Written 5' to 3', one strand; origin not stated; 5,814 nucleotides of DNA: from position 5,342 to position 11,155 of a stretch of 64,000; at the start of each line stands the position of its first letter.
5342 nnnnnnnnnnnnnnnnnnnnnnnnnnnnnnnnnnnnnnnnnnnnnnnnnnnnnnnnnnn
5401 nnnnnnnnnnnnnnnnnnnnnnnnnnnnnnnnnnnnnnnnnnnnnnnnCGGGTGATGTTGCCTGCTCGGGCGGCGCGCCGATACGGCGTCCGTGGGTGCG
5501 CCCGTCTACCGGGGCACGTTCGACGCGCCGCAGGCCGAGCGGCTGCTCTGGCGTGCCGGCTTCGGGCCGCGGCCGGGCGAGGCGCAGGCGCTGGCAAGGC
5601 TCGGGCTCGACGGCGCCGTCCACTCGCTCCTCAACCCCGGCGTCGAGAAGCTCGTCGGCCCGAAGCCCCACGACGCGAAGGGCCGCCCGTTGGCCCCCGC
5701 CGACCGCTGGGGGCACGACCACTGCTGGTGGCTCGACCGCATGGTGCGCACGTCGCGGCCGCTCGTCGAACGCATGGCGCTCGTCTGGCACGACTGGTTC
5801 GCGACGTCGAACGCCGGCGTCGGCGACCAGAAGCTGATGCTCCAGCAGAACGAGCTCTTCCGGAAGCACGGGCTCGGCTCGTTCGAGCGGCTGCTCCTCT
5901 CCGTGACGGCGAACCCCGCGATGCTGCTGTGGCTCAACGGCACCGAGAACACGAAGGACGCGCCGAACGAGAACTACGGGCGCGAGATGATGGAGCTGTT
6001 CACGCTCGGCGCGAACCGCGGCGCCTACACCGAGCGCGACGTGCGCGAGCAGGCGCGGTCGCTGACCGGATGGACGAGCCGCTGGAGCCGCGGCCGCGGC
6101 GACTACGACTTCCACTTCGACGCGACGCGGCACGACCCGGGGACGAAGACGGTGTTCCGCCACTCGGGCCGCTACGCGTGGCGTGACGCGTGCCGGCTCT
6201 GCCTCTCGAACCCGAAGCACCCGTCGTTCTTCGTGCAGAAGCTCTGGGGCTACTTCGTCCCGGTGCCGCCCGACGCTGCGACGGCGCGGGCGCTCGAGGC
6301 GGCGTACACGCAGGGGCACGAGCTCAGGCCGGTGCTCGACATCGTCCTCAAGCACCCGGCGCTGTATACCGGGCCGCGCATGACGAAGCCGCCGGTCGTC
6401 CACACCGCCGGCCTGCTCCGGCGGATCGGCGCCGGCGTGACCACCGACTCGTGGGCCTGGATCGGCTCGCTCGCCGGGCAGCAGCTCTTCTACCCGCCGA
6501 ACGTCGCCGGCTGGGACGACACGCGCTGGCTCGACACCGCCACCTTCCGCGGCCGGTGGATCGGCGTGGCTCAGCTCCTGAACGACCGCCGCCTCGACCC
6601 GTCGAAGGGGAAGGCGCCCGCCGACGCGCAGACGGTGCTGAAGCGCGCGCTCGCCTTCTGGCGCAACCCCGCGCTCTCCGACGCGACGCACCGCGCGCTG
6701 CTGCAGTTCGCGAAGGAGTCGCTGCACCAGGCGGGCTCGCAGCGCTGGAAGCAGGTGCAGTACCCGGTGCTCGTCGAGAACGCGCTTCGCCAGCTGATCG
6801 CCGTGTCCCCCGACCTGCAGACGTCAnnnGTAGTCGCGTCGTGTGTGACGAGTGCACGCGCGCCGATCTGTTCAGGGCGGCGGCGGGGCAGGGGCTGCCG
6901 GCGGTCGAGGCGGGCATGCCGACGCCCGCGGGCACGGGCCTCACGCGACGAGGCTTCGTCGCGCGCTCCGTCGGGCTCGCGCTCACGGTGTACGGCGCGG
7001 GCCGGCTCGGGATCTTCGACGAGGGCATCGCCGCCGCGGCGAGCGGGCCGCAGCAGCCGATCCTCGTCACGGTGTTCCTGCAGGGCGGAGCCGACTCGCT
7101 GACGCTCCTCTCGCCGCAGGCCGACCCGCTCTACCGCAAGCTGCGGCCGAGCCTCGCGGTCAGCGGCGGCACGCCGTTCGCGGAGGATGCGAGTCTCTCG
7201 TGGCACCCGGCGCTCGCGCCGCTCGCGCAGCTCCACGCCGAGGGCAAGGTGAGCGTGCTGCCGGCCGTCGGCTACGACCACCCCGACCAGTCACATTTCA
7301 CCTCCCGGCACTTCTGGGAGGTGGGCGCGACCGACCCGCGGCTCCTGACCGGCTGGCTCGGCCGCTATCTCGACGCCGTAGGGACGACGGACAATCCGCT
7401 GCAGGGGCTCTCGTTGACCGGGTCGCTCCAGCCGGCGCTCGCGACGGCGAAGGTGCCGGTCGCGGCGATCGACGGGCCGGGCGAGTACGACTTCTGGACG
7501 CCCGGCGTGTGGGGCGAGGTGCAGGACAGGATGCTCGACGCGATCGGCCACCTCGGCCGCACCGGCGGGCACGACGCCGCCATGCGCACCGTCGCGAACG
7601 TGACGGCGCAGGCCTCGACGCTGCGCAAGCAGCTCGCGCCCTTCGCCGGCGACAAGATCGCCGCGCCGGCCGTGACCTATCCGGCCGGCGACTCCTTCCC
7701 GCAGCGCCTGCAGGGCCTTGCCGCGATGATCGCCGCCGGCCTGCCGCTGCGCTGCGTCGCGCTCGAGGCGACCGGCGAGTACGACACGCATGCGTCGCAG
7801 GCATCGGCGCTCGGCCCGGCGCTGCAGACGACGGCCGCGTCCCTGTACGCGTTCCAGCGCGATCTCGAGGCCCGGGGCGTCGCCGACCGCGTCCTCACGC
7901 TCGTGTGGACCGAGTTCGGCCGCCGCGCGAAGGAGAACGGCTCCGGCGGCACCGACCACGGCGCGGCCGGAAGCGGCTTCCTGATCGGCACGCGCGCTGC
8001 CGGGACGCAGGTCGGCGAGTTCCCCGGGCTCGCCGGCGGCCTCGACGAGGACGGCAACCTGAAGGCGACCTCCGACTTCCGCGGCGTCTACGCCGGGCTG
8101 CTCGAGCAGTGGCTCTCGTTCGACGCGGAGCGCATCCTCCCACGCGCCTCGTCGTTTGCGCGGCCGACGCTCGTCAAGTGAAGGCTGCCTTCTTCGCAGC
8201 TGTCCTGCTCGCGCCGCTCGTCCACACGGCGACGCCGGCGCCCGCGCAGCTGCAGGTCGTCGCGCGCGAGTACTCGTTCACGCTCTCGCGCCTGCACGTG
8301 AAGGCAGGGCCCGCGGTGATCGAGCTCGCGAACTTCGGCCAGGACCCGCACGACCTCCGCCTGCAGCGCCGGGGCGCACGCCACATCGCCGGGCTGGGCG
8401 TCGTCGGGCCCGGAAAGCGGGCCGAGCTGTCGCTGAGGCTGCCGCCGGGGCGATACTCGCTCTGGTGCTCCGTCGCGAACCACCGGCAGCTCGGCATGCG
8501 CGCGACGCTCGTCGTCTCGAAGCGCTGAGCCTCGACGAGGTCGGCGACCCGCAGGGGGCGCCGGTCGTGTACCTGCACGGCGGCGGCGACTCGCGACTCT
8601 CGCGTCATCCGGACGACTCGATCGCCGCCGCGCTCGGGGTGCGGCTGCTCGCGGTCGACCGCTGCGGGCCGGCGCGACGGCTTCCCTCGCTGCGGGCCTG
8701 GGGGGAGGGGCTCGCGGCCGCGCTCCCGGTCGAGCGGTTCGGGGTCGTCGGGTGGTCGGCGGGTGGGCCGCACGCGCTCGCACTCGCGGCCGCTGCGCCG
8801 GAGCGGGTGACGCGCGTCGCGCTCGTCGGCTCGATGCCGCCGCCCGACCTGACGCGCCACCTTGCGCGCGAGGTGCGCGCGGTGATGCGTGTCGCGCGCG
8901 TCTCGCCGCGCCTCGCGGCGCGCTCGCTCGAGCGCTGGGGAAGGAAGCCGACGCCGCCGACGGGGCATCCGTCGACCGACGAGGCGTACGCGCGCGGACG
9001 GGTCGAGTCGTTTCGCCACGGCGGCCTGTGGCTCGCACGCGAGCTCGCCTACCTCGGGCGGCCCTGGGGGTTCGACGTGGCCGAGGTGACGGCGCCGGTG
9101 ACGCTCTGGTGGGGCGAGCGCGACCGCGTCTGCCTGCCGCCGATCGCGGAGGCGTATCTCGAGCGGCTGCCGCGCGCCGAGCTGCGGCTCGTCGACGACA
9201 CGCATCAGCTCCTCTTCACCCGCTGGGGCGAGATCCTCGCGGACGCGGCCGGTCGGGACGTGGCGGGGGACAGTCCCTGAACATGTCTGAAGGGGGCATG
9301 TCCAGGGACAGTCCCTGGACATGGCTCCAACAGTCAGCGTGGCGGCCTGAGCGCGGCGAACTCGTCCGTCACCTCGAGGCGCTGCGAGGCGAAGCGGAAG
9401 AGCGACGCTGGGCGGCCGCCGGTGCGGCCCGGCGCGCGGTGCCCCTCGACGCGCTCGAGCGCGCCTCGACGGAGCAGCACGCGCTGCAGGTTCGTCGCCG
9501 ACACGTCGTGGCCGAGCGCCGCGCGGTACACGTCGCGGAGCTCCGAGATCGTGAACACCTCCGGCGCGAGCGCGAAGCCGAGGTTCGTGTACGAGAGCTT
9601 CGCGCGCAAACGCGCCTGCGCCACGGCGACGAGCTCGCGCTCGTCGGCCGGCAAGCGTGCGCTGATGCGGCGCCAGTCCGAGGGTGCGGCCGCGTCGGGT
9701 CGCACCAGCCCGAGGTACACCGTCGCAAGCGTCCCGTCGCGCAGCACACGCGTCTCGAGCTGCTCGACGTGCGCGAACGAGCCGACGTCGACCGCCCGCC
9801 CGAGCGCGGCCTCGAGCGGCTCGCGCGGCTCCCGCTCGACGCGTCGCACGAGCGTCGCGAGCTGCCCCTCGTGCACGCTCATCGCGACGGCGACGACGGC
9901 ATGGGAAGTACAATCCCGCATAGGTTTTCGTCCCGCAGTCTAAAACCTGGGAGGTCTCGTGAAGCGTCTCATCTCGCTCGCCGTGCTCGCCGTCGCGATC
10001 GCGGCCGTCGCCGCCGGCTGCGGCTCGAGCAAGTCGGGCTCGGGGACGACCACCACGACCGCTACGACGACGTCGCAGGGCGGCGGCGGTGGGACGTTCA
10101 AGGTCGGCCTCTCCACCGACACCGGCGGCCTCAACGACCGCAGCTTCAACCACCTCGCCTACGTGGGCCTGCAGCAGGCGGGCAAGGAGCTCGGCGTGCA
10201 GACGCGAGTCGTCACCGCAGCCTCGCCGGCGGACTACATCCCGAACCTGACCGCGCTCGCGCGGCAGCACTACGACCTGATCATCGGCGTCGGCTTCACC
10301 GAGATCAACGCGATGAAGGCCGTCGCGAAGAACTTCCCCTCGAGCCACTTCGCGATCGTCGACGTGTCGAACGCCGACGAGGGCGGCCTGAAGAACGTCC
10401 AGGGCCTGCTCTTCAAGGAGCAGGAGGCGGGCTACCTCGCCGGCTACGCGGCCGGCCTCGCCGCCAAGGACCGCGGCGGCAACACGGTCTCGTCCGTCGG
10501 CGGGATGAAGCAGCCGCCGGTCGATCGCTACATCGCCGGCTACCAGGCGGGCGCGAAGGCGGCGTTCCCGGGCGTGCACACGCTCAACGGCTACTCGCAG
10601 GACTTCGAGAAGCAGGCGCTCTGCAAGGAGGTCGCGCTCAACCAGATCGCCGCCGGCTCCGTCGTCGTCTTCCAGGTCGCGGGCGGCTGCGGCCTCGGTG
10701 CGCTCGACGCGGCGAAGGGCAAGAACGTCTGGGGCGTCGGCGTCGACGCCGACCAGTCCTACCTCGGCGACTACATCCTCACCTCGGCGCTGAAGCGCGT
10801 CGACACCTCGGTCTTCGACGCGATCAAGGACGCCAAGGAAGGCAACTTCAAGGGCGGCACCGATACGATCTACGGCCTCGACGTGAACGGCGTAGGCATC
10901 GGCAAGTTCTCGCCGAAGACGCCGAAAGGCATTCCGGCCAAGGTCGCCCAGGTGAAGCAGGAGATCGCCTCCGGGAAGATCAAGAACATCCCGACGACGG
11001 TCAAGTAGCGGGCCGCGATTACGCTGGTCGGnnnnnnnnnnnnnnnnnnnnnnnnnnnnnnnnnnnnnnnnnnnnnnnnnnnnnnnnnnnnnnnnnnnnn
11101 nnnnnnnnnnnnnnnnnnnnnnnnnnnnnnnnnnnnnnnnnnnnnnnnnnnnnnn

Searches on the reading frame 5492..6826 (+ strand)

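Call 35: search_protein_families(library=pfam, proteins=[window:5492-6826:+], max_evalue=0.00001)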
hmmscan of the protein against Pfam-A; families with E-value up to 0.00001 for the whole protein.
window:5492-6826:+ (445 aa): 1 family
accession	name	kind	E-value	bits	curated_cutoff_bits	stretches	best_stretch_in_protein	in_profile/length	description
PF08811.16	DUF1800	-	8.1e-91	305.7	26.1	1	17-443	1-418/419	Protein of unknown function (DUF1800)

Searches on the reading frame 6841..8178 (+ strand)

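Call 35: search_protein_families(library=pfam, proteins=[window:6841-8178:+], max_evalue=0.00001)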
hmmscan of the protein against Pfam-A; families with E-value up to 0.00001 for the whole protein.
window:6841-8178:+ (446 aa): 1 family
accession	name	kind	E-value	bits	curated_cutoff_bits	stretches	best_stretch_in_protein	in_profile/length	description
PF07394.17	DUF1501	-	1.3e-21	77.7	27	1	247-403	201-345/390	Protein of unknown function (DUF1501)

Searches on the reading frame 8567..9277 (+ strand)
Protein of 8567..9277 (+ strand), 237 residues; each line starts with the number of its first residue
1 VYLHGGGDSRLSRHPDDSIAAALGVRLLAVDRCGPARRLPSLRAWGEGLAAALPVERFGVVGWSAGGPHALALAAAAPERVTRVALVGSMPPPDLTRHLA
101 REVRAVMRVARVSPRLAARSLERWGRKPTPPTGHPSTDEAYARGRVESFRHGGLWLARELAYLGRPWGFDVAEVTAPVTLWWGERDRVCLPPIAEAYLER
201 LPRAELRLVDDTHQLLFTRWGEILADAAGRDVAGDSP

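Call 35: search_protein_families(library=pfam, proteins=[window:8567-9277:+], max_evalue=0.00001)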
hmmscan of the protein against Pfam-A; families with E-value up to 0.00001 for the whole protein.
window:8567-9277:+ (237 aa): 2 families
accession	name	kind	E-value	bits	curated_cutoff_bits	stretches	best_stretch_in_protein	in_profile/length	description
PF00561.26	Abhydrolase_1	-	1.6e-11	44.8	25.8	1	49-213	62-238/245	alpha/beta hydrolase fold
PF12146.15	Hydrolase_4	-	6.2e-07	29.4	27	1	59-208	79-224/239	Serine aminopeptidase, S33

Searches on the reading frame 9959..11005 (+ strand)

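Call 35: search_protein_families(library=pfam, proteins=[window:9959-11005:+], max_evalue=0.00001)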
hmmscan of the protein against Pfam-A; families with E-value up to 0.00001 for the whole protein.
window:9959-11005:+ (349 aa): 1 family
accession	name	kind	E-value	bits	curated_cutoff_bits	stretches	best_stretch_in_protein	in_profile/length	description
PF02608.20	Bmp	-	1.2e-50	172.6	24.1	1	50-320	4-270/301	ABC transporter substrate-binding protein PnrA-like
